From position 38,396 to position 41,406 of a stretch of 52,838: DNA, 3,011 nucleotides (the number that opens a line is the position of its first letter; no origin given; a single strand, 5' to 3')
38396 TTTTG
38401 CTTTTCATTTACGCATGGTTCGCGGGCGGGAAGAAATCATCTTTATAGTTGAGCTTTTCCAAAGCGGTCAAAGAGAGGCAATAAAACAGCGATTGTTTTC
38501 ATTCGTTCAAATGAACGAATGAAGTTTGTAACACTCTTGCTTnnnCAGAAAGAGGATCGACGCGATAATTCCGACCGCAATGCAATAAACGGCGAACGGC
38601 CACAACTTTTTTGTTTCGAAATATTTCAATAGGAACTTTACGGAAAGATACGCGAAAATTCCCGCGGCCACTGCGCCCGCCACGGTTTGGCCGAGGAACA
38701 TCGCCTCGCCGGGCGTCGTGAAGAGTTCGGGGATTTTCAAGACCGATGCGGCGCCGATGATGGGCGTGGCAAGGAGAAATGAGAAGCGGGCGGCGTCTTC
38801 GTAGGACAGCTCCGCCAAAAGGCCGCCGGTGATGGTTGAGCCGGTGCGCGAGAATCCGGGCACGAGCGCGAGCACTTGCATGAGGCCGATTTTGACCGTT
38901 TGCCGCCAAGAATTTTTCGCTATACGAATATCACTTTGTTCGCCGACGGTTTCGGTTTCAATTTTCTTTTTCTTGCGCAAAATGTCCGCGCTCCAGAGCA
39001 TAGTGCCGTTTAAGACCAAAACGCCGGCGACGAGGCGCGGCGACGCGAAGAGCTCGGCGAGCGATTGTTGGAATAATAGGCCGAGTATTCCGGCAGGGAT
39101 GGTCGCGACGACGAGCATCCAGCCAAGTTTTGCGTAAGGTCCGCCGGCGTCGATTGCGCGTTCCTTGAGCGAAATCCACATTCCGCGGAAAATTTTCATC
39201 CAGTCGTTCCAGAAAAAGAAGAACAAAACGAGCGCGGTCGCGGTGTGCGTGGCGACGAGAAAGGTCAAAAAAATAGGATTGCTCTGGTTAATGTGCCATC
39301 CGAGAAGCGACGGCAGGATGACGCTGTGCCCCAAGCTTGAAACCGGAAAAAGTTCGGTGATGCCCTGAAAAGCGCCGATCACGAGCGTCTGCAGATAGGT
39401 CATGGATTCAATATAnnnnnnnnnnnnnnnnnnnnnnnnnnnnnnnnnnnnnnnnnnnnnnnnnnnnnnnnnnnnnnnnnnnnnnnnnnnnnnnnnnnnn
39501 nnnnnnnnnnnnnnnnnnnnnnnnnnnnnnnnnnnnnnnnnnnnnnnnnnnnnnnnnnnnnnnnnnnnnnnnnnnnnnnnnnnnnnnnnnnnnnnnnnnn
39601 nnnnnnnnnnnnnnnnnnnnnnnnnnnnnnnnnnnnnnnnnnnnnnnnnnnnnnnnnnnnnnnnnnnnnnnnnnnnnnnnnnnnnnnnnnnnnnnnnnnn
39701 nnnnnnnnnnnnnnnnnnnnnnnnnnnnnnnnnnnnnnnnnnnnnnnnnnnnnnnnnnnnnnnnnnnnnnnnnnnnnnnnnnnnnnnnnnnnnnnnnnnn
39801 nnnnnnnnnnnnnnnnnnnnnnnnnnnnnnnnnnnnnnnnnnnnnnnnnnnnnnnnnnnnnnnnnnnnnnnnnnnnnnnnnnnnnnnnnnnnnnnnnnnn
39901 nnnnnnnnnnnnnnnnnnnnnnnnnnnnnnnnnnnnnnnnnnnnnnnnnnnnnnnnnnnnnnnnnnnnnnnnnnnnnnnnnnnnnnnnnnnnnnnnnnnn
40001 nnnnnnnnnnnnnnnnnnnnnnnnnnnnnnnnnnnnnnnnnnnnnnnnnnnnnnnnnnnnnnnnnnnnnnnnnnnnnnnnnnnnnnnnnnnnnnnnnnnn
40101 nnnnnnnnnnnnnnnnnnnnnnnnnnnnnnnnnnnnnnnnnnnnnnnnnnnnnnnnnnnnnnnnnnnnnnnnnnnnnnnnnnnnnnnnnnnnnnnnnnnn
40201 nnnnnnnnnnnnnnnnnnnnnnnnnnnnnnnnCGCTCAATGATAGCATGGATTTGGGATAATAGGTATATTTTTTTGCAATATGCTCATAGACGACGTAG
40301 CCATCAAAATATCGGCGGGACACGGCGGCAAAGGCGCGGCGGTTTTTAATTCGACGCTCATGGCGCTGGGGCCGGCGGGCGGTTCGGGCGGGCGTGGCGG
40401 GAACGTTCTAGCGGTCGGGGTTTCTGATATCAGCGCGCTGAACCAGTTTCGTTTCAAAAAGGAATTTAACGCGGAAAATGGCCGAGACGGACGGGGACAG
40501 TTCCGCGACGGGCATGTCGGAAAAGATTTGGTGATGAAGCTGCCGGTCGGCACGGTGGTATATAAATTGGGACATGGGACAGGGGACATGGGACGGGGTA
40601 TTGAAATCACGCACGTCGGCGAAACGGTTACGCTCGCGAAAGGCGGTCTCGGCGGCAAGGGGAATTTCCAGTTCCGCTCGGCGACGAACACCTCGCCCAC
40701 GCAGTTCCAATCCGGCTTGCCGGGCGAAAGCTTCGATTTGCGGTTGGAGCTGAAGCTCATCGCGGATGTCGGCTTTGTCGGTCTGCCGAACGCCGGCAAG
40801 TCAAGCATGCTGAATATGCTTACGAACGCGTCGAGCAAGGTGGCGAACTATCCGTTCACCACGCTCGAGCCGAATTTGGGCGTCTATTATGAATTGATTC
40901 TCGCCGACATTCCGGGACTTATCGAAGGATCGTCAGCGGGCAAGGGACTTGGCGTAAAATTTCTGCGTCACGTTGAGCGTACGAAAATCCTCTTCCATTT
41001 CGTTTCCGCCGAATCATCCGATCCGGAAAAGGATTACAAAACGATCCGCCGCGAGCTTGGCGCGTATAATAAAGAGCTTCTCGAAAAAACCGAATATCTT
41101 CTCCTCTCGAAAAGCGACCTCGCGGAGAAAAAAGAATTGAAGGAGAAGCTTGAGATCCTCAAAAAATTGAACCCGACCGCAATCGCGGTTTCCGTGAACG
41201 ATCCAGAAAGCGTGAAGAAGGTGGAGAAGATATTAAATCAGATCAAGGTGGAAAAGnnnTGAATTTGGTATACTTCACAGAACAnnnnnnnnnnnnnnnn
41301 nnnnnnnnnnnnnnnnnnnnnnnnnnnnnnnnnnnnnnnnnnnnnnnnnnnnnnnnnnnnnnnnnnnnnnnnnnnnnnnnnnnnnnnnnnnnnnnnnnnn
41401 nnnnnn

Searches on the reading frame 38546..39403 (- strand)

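Call 71: search_protein_families(library=pfam, proteins=[window:38546-39403:-], max_evalue=0.001)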
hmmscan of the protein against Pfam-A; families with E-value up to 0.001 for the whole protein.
window:38546-39403:- (286 aa): 1 family
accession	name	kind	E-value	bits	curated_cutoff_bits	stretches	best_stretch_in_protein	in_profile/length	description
PF02673.24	BacA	-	3.1e-71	240.5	33.4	1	7-280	2-257/257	Bacitracin resistance protein BacA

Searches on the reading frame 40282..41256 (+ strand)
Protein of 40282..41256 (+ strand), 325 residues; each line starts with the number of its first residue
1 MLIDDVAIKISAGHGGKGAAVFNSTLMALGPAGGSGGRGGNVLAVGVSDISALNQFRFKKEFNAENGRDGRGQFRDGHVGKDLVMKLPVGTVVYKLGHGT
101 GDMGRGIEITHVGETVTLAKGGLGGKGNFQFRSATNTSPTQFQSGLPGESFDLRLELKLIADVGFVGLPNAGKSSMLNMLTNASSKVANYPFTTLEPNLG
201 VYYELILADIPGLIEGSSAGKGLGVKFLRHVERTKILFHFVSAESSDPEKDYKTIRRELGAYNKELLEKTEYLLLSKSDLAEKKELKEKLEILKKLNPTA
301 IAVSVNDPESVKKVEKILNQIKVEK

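Call 71: search_protein_families(library=pfam, proteins=[window:40282-41256:+], max_evalue=0.001)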
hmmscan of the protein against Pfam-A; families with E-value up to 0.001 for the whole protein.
window:40282-41256:+ (325 aa): 4 families
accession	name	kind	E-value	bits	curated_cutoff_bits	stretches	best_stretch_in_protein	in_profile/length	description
PF01018.28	GTP1_OBG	-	5.7e-38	130.4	27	1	3-159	1-155/155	GTP1/OBG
PF01926.29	MMR_HSR1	-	3.4e-23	82.4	21.9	1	162-273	1-109/113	50S ribosome-binding GTPase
PF02421.24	FeoB_N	-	5.7e-10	39.4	27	1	163-214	3-58/156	Ferrous iron transport protein B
PF03193.22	RsgA_GTPase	-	5.5e-06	26.7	30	1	246-320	33-106/174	RsgA GTPase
